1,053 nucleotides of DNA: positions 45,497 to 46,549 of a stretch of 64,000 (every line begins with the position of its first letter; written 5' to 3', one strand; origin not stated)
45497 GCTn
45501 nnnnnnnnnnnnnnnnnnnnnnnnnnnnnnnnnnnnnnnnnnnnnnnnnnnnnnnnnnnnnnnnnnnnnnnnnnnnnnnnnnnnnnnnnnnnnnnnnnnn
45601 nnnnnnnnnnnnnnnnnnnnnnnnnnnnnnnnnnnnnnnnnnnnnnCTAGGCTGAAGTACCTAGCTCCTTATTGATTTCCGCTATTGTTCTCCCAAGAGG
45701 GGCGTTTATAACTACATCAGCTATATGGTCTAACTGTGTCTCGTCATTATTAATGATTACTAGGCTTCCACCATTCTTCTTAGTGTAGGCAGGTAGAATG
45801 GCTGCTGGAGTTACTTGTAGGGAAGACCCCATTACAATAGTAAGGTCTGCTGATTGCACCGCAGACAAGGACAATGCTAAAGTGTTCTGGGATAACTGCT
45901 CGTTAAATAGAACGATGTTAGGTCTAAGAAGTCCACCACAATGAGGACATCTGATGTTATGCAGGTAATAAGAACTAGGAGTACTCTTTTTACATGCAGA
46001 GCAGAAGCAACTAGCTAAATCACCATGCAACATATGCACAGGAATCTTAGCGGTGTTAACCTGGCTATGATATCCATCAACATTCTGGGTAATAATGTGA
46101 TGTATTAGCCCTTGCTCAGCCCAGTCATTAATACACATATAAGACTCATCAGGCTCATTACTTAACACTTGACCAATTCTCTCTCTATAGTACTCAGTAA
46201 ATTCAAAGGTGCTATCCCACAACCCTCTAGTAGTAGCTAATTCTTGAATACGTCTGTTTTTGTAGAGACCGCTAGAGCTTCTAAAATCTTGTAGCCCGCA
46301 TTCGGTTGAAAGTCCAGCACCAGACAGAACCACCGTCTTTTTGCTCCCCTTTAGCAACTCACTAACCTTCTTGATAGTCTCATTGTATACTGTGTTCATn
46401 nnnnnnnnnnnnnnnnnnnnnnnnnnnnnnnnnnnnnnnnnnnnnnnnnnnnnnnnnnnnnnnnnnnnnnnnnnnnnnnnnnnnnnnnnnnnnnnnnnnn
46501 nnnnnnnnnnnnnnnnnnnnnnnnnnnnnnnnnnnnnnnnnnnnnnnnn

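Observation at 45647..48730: A canonical zinc-containing sirtuin paired with a UvrD-type helicase behind an early host-takeover-type promoter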

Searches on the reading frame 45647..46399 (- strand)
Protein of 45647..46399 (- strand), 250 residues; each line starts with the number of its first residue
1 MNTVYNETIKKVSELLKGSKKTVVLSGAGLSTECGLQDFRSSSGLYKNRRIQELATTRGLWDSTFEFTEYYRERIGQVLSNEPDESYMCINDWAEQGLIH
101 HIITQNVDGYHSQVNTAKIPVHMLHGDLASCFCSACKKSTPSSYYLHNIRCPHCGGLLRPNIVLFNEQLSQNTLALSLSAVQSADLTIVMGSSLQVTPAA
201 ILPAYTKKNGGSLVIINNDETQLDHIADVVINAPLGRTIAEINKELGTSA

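Call 4: search_protein_families(library=pfam, proteins=[window:45647-46399:-], max_evalue=0.01)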
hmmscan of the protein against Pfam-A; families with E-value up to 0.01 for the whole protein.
window:45647-46399:- (250 aa): 2 families
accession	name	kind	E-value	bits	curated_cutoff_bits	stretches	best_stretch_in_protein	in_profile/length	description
PF02146.23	SIR2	-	1.4e-34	120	24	1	27-198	1-180/180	Sir2 family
PF00205.28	TPP_enzyme_M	-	0.00033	20.8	30.4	0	179-238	73-133/137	Thiamine pyrophosphate enzyme, central domain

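Call 18: search_solved_structures(query=window:45647-46399:-, max_evalue=0.001, show_alignments=2)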
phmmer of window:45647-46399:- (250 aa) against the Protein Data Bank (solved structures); distinct sequences matched with E-value up to 0.001: 102 (the best 60 are shown).
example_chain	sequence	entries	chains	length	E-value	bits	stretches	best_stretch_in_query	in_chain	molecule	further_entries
1yc5_A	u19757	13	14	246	6.7e-38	133.8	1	10-236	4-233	NAD-dependent deacetylase | NAD-DEPENDENT PROTEIN DEACETYLASE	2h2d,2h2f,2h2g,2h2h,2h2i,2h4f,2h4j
2h4h_A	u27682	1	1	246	4.5e-37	131.1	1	10-236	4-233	NAD-dependent deacetylase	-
2h59_A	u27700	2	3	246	1.5e-36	129.4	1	10-236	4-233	NAD-dependent deacetylase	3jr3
1ici_A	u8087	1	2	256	2.7e-36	128.5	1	11-243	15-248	TRANSCRIPTIONAL REGULATORY PROTEIN, SIR2 FAMILY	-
4twi_A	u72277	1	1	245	2.9e-36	128.5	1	13-243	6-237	NAD-dependent protein deacylase 1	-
1m2n_A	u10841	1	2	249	3e-36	128.4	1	13-243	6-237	Silent Information Regulator 2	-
1m2g_A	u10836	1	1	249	3e-36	128.4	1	13-243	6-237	Silent Information Regulator 2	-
1m2h_A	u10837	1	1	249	7.9e-36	127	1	13-243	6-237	Silent Information Regulator 2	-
1m2j_A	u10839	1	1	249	1.1e-35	126.6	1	13-243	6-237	Silent Information Regulator 2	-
1m2k_A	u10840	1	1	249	4e-35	124.7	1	13-243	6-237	Silent Information Regulator 2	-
1ma3_A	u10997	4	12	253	6.3e-34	120.8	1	7-245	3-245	Transcriptional regulatory protein, Sir2 family | NAD-dependent deacetylase 2 | NAD-dependent protein deacylase 2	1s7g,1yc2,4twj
5oj7_A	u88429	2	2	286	1e-22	84.1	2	9-143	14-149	NAD-dependent protein deacylase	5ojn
8i2b_A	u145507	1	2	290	2.2e-22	83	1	12-248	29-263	NAD-dependent protein deacylase sirtuin-6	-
3zg6_A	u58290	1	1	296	2.4e-22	82.9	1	12-248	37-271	NAD-DEPENDENT PROTEIN DEACETYLASE SIRTUIN-6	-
8zvp_A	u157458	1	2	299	2.5e-22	82.8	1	12-248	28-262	NAD-dependent protein deacylase sirtuin-6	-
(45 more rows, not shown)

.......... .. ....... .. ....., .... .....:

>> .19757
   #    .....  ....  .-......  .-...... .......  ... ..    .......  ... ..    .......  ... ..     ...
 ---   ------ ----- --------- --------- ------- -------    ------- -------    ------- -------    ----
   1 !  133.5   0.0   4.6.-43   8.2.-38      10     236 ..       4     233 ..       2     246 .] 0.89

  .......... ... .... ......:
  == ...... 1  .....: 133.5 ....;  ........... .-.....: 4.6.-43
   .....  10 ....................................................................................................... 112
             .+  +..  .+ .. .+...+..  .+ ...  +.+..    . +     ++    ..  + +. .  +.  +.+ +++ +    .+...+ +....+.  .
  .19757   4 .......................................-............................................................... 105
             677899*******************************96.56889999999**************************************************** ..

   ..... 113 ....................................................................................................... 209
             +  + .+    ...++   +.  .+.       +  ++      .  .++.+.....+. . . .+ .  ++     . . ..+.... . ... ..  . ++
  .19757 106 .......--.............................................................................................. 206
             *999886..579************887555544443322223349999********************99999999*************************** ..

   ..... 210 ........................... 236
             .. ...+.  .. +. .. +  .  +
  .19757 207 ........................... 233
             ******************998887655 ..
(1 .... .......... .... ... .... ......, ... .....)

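Call 19: search_protein_families(library=ncbifam, proteins=[window:45647-46399:-], max_evalue=0.001)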
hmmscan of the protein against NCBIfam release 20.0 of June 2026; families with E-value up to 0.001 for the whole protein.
window:45647-46399:- (250 aa): 7 families
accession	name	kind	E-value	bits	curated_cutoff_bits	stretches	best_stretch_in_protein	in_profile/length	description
NF001753.0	PRK00481.1-3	subfamily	5.2e-70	235.3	243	1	8-247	2-248/252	NAD-dependent protein deacylase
NF040867.1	prot_deacyl_CobB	equivalog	6.3e-60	202.4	320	1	11-245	2-241/242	NAD-dependent protein deacetylase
NF001752.0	PRK00481.1-1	equivalog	1.2e-52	178.9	221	1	7-241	2-238/242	NAD-dependent protein deacylase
NF010736.0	PRK14138.1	equivalog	2.7e-51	174.2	395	1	10-247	2-242/244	NAD-dependent deacetylase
NF001754.0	PRK00481.1-4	equivalog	3.4e-44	150.8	252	1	7-244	3-242/244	NAD-dependent protein deacylase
NF003738.0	PRK05333.1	equivalog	4.8e-29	101.2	305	2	7-142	14-147/295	NAD-dependent protein deacetylase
NF001755.0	PRK00481.1-5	equivalog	1.5e-20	73.3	318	1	20-228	41-251/278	Sir2 family NAD+-dependent deacetylase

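Call 20: search_protein_families(library=padloc, proteins=[window:45647-46399:-], max_evalue=0.01)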
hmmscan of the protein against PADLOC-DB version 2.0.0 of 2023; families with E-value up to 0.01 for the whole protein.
window:45647-46399:- (250 aa): 0 families

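Call 21: search_protein_families(library=phrogs, proteins=[window:45647-46399:-], max_evalue=0.001)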
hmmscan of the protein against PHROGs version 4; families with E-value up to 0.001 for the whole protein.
window:45647-46399:- (250 aa): 1 family
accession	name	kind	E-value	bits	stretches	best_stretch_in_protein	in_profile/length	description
phrog_2162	-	DNA, RNA and nucleotide metabolism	1.1e-61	209.5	1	14-245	5-257/277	Sir2 (NAD-dependent deacetylase)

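Call 25: find_homologous_proteins(query=window:45647-46399:-, max_evalue=1e-10)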
Query window:45647-46399:- (250 aa): 74 proteins with E <= 1e-10 among 821 candidates.
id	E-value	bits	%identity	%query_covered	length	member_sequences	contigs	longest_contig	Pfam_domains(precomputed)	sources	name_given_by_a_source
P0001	7.6e-160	548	98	100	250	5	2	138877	PF02146.24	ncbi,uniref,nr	ncbi:NAD dependent deacetylase [Bacillus phage Shanette]|uniref:NAD dependent deacetylase n=2 Tax=Si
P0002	3.0e-146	503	87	100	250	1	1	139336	PF02146.24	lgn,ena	-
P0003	6.9e-140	482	84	100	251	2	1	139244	PF02146.24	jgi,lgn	jgi:NAD-dependent deacetylase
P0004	1.9e-51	193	41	95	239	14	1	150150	PF02146.24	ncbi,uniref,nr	ncbi:NAD-dependent deacylase [uncultured Marinococcus sp.]|uniref:NAD-dependent deacylase n=1 Tax=un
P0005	1.3e-48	184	41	94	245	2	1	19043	PF02146.24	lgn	-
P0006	6.4e-48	181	40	96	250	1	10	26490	PF02146.24,PF00205.29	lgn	-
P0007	3.0e-47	179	40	94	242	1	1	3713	PF02146.24,PF00205.29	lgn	-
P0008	2.3e-46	176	41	92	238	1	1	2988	PF02146.24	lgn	-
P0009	8.0e-46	175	39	96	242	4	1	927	PF02146.24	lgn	-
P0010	1.0e-45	174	39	94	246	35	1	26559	PF02146.24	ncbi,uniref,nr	ncbi:NAD-dependent deacylase [Paenibacillus dendritiformis]|uniref:NAD-dependent deacylase n=1 Tax=P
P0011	1.0e-43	168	42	95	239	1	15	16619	PF02146.24,PF00205.29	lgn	-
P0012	2.8e-43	166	39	96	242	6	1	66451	PF02146.24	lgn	-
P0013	3.2e-41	160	38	97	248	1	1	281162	PF02146.24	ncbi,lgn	ncbi:NAD-dependent protein deacetylase [compost metagenome]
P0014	5.8e-41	159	38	95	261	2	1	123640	PF02146.24,PF00205.29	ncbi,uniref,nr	ncbi:SIR2 family NAD-dependent protein deacylase [Longirhabdus pacifica]|uniref:SIR2 family NAD-depe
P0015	6.9e-41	158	38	96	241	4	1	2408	PF02146.24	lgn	-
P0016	2.7e-39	153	38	96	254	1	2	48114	PF02146.24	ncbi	-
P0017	2.3e-38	150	38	88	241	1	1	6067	PF02146.24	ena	-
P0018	6.0e-38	149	36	96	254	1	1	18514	PF02146.24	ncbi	-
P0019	2.0e-37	147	37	93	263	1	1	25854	PF02146.24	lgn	-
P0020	2.3e-37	147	35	94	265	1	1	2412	PF02146.24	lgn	-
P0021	2.3e-37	147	35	99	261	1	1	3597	PF02146.24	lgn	-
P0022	6.1e-37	145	37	95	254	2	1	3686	PF02146.24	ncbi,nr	ncbi:MAG TPA: NAD-dependent protein deacylase, partial [Terriglobales bacterium]|nr:NAD-dependent pr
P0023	2.1e-36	144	33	97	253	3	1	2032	PF02146.24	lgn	-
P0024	1.1e-35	141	35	92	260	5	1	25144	PF02146.24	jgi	jgi:NAD-dependent deacetylase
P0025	3.3e-35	140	35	96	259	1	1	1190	PF02146.24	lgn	-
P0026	1.5e-34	138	37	87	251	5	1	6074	PF02146.24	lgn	-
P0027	9.3e-34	135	35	94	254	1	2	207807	PF02146.24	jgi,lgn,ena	-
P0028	1.9e-33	134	34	95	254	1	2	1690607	PF02146.24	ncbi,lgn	ncbi:NAD-dependent deacylase [Desulfotomaculum defluvii]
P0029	1.3e-32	131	35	97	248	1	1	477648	PF02146.24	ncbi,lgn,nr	ncbi:MAG: NAD-dependent deacylase [Firmicutes bacterium]|nr:NAD-dependent deacylase [Bacillota bacte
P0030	3.4e-32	130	34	97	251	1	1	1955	PF02146.24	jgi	jgi:NAD-dependent deacetylase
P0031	8.0e-32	129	35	92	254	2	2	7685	PF02146.24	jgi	jgi:NAD-dependent deacetylase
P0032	6.6e-31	126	32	96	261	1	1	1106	PF02146.24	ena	-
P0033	7.6e-31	126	31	97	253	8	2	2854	PF02146.24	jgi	jgi:NAD-dependent deacetylase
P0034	8.9e-31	125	33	98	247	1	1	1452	PF02146.24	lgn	-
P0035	1.9e-30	124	33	94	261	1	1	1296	PF02146.24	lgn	-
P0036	2.6e-30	124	32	95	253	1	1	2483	PF02146.24,PF00205.29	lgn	-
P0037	3.8e-30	123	32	98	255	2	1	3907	PF02146.24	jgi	-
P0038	2.4e-29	121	32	98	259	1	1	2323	PF02146.24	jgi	-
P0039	9.9e-29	119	33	92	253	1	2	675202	PF02146.24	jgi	jgi:NAD-dependent deacetylase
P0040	1.1e-28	118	37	85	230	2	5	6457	PF02146.24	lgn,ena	-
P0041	1.1e-27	115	32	93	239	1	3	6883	PF02146.24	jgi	jgi:NAD-dependent deacetylase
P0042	2.5e-27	114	30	97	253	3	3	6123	PF02146.24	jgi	-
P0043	5.0e-27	113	32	93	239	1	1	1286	PF02146.24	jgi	jgi:NAD-dependent deacetylase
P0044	1.9e-26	111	31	95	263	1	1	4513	PF02146.24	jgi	jgi:NAD-dependent deacetylase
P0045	2.0e-26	111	31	93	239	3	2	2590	PF02146.24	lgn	-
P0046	3.2e-26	110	35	69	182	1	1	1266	PF02146.24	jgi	jgi:NAD-dependent deacetylase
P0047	4.7e-26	110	31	93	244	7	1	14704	PF02146.24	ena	-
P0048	8.3e-26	109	30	92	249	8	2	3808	PF02146.24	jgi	-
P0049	9.6e-26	109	29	96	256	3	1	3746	PF02146.24,PF00205.29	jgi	jgi:NAD-dependent deacetylase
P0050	1.0e-25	109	32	87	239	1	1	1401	PF02146.24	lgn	-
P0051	2.7e-25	107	32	90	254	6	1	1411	PF02146.24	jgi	-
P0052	3.2e-25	107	31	98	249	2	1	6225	PF02146.24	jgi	-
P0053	9.0e-25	106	32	90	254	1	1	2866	PF02146.24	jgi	-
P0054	4.6e-23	100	32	93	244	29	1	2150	PF02146.24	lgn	-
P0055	1.0e-22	99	30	94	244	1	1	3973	PF02146.24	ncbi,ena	-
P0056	1.4e-22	99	26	96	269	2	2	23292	PF02146.24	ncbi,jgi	-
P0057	1.9e-22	98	30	96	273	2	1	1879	PF02146.24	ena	-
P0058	3.6e-22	97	29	91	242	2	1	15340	PF02146.24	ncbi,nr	ncbi:MAG: Sir2 family NAD-dependent protein deacetylase [Alphaproteobacteria bacterium]|nr:Sir2 fami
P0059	1.1e-21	96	29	95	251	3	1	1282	PF02146.24,PF00205.29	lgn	-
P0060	1.3e-21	95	30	95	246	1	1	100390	PF02146.24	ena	-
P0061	1.5e-21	95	35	92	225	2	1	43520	PF02146.24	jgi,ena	-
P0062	3.8e-21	94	27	96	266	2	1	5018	PF02146.24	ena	-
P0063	3.8e-21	94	26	97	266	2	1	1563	PF02146.24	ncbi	-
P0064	6.8e-21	93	29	93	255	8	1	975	PF02146.24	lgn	-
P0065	1.3e-20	92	35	76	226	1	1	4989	PF02146.24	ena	-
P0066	4.5e-20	90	25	97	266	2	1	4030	PF02146.24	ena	-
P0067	4.9e-20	90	28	94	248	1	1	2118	PF02146.24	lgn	-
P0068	6.9e-20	90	29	92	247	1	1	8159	PF02146.24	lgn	-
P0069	1.2e-17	82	23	97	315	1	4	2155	PF02146.24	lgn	-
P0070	2.2e-17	81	28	94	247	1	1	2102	PF02146.24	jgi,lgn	-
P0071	6.2e-17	80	29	95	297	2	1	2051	PF02146.24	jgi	jgi:NAD-dependent SIR2 family protein deacetylase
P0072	9.5e-17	79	34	77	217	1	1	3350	PF02146.24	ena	-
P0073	3.4e-15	74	29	93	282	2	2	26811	PF02146.24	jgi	-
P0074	1.8e-13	69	33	64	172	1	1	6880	PF02146.24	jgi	-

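Call 26: search_dna_similar(query=window:45647-46399:-, collection=phages, mode=protein, max_rows=60, max_evalue=0.00001)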
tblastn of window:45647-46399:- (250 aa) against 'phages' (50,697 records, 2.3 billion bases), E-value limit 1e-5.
Records with a match: 373; places in all: 373; records where one place covers at least 80% of the query: 130.
Best place of each record, by identity: 95-99% 6; 80-90% 1; <60% 366.
By first word of the organism name: Escherichia 164; Salmonella 111; Bacteriophage 18; Campylobacter 17; Phage 13; Bacillus 10; Listeria 8; Streptomyces 6; uncultured 4; Staphylococcus 2; and 13 more.
By host as written in the record: - 67; Escherichia coli 52; Escherichia coli O157:H7 18; Campylobacter jejuni 15; Salmonella enterica subsp. enterica serovar Enteritidis 15; Salmonella sp. 14; Salmonella enterica 13; Escherichia coli K-12 11; and 85 more.
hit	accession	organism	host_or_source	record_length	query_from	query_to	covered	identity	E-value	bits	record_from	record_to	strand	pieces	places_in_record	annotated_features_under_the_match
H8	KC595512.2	Bacillus phage JL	Bacillus cereus BGSC 6E1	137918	1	250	100%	97.6%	8e-165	510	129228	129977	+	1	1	NAD dependent deacetylase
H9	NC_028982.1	Bacillus phage JL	Bacillus cereus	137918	1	250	100%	97.6%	8e-165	510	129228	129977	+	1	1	Sir2 (NAD-dependent deacetylase)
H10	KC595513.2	Bacillus phage Shanette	Bacillus cereus BGSC 6E1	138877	1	250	100%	97.6%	8e-165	510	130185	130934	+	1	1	NAD dependent deacetylase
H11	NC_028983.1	Bacillus phage Shanette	Bacillus cereus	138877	1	250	100%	97.6%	8e-165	510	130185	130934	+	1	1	Sir2 (NAD-dependent deacetylase)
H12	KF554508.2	Bacillus phage CP-51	Bacillus cereus HER1399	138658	1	250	100%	96.8%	3e-164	508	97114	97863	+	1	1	putative hydrolase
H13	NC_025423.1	Bacillus phage CP-51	Bacillus cereus HER1399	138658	1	250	100%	96.8%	3e-164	508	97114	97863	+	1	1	Sir2 (NAD-dependent deacetylase)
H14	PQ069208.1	Bacillus phage S4-1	Bacillus sp. S4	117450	1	250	100%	84.9%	6e-146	456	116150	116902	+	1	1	record has no annotation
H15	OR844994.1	Staphylococcus phage SA 1306 Kay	Staphylococcus aureus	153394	7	245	96%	34.1%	9e-28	116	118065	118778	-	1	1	record has no annotation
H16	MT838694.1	Bacteriophage sp.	human fecal samples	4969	6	242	95%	33.5%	7e-36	140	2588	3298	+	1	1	record has no annotation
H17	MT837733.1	Bacteriophage sp.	human fecal samples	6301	8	242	94%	33.2%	2e-33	132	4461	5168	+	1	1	record has no annotation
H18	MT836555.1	Bacteriophage sp.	human fecal samples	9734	9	243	94%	32.9%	4e-32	129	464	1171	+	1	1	record has no annotation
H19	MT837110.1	Bacteriophage sp.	human fecal samples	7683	10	236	91%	33.9%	2e-31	127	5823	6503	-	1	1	record has no annotation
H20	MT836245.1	Bacteriophage sp.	human fecal samples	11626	7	239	93%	32.6%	3e-34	135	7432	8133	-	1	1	record has no annotation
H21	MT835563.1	Bacteriophage sp.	human fecal samples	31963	9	241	93%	31.8%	2e-31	127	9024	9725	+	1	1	record has no annotation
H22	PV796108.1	Bacillus phage Edson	Bacillus cereus BC102p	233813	6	244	96%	30.4%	2e-24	107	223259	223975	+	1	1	NAD-dependent protein deacylase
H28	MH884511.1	Exiguobacterium phage vB_EalM-132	Exiguobacterium alkaliphilum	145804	20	249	92%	29.2%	1e-25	110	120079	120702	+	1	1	cobB_1: NAD-dependent protein deacetylase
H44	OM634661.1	Bacillus phage vB_BauM_KLEB27-3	Bacillus australimaris sKR4M-27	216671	14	231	87%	28.4%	5e-15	80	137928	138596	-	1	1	Sir2-like protein | hypothetical protein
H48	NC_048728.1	Streptomyces phage Comrade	Streptomyces griseus ATCC 10137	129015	21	242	89%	26.4%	7e-14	77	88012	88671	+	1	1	161: Sir2 (NAD-dependent deacetylase) | 160: hypothetical protein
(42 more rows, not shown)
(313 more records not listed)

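Call 30: get_annotated_region(hit=H28, flank=5000)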
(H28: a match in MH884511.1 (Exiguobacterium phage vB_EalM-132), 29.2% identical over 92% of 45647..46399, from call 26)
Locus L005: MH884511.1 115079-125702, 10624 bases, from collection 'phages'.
description: Exiguobacterium phage vB_EalM-132, complete genome.
organism: Exiguobacterium phage vB_EalM-132 (NCBI taxid 2419623)
taxonomy: Viruses; Duplodnaviria; Heunggongvirae; Uroviricota; Caudoviricetes; Herelleviridae; Spounavirinae
host: Exiguobacterium alkaliphilum; source: Lake Elmenteita sediment; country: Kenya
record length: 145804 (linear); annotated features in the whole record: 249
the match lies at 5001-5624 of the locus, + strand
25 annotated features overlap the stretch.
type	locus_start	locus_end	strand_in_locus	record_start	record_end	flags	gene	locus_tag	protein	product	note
CDS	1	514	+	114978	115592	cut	dck_1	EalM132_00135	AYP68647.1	deoxyadenosine/deoxycytidine kinase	similar to putative deoxyadenosine kinase [Bacillus phage Shanette], deoxyadenosine kinase [Bacillus phage JL] and ...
CDS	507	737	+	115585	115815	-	nrdH_1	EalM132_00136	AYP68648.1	glutaredoxin-like protein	similar to gp80 [Bacillus phage G]; Glutaredoxin-like protein NrdH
regulatory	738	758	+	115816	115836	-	-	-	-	terminator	putative transcriptional terminator, -12.80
CDS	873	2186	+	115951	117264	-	-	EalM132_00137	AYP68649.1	hypothetical protein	similar to hypothetical protein CR9_071 [Cronobacter phage CR9]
CDS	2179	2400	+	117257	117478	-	-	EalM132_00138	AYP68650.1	hypothetical protein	-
CDS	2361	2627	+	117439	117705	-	-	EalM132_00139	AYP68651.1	hypothetical protein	similar to hypothetical protein CampHawk_162 [Bacillus phage CampHawk] and gp34.15 [Bacillus phage SPO1]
CDS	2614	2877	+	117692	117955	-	-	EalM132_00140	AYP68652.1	hypothetical protein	-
regulatory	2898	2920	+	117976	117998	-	-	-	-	terminator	putative transcriptional terminator, -13.70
CDS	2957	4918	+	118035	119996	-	pcrA_1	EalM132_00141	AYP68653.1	ATP-dependent DNA helicase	similar to putative UvrD-like helicase [Bacillus phage JL], putative UvrD-like helicase [Bacillus phage Shanette] and ...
CDS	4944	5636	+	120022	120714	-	cobB_1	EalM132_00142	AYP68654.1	NAD-dependent protein deacetylase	similar to NAD dependent deacetylase [Bacillus phage JL]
regulatory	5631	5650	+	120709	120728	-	-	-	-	terminator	putative transcriptional terminator, -15.10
CDS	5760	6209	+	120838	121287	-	-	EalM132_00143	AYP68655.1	hypothetical protein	similar to C-terminal parts of hypothetical protein CPT_Moonbeam161 [Bacillus phage Moonbeam], hypothetical protein ...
CDS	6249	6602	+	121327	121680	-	-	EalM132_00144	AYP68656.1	hypothetical protein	similar to gp34.41 [Bacillus phage SPO1], hypothetical protein JL_202 [Bacillus phage JL] and hypothetical protein ...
CDS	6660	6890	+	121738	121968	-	-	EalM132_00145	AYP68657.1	hypothetical protein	-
CDS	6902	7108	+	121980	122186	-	-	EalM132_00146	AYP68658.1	hypothetical protein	-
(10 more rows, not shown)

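Call 31: search_protein_families(library=pfam, proteins=[L005:4944-5636:+], max_evalue=1)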
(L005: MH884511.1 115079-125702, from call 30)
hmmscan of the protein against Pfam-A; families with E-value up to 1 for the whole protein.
L005:4944-5636:+ (230 aa): 2 families
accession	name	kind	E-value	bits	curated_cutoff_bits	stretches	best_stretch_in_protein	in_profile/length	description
PF02146.23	SIR2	-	2.4e-31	109.5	24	2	27-128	1-106/180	Sir2 family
PF03447.22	NAD_binding_3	-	0.18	13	24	0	157-204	54-97/116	Homoserine dehydrogenase, NAD binding domain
